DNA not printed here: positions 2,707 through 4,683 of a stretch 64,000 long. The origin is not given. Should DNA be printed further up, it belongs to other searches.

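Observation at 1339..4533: GspG-like pseudopilin translationally coupled to two secreted proteins carrying three copies of a novel domain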

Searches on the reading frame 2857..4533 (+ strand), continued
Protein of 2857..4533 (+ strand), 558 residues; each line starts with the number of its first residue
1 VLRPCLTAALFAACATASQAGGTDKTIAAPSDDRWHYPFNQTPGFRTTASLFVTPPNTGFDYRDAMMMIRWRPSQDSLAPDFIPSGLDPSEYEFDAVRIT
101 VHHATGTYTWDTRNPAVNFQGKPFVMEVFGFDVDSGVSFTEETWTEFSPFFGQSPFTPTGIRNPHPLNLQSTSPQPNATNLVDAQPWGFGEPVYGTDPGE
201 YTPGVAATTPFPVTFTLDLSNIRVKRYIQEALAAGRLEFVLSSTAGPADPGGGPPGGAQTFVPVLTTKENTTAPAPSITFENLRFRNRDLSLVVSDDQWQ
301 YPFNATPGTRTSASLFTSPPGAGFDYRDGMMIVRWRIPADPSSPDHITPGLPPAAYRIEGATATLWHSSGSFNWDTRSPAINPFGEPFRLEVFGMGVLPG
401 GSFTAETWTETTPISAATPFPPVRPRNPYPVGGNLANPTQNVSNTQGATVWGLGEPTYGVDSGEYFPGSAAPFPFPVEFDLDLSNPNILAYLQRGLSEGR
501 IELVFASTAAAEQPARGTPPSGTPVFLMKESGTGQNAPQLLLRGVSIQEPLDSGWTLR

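Call 78: search_protein_families(library=pfam, proteins=[L093:448-924:+], max_evalue=0.001)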
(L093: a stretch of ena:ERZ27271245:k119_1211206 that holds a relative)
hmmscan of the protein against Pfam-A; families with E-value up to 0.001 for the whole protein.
L093:448-924:+ (158 aa): 0 families
